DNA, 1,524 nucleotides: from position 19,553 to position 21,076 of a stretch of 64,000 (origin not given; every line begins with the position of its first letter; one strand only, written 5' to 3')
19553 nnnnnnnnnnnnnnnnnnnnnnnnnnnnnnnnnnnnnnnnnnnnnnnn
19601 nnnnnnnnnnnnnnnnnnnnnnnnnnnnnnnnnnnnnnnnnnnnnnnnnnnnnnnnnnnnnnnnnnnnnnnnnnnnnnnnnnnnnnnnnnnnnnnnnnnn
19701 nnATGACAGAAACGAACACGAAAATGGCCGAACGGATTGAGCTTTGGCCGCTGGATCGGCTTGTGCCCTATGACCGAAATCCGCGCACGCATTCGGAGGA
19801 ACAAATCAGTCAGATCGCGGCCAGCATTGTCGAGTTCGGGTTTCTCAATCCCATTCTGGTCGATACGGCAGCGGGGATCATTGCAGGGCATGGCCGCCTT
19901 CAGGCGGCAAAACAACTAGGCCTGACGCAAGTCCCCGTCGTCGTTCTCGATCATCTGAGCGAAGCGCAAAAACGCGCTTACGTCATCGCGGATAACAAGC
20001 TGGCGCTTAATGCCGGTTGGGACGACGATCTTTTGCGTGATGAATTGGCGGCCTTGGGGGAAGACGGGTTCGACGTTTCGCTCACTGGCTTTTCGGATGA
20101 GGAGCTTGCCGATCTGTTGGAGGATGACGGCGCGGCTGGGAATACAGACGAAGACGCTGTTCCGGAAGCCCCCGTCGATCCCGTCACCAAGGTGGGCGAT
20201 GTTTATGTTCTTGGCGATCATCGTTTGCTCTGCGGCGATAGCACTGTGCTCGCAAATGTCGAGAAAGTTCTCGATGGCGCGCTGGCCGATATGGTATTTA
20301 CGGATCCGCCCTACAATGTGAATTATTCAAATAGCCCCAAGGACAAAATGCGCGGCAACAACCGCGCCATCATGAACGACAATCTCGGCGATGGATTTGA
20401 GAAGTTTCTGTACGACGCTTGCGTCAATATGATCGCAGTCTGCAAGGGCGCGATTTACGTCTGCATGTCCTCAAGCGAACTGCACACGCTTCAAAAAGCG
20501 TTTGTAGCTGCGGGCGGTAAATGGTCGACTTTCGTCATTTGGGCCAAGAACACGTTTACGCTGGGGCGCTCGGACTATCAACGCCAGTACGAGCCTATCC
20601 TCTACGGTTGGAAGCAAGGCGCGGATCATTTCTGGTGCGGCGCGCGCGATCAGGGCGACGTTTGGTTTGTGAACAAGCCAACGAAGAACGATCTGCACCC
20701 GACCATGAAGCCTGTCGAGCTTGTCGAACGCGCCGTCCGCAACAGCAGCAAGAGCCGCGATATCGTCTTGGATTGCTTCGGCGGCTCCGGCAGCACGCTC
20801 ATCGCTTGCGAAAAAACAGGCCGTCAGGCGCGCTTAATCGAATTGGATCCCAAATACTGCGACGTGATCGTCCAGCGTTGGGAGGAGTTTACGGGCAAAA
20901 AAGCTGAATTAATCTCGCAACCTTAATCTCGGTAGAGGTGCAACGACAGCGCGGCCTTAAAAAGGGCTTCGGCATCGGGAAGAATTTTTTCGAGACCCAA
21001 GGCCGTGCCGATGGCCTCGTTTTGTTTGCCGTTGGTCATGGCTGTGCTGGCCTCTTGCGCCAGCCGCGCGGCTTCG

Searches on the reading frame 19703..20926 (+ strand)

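Call 54: search_protein_families(library=ncbifam, proteins=[window:19703-20926:+], max_evalue=0.00001)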
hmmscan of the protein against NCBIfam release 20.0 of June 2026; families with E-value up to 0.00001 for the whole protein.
window:19703-20926:+ (407 aa): 5 families
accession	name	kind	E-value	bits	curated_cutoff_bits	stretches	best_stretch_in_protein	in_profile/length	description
NF008572.0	PRK11524.1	equivalog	7.1e-15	54.9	292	1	330-401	193-264/294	adenine-specific DNA-methyltransferase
NF010253.0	PRK13699.1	subfamily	3.1e-14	53.2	244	1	189-393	15-205/226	DNA methyltransferase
NF050803.1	DnaMtaseCcrMCaul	equivalog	2.2e-13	49.9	830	1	328-398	182-252/350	adenine-specific DNA-methyltransferase CcrM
TIGR00180.1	parB_part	domain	2.2e-11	43.9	58.45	1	10-99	3-98/186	ParB/RepB/Spo0J family partition protein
TIGR04285.1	nucleoid_noc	exception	5.8e-10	39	315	1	16-85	6-79/255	nucleoid occlusion protein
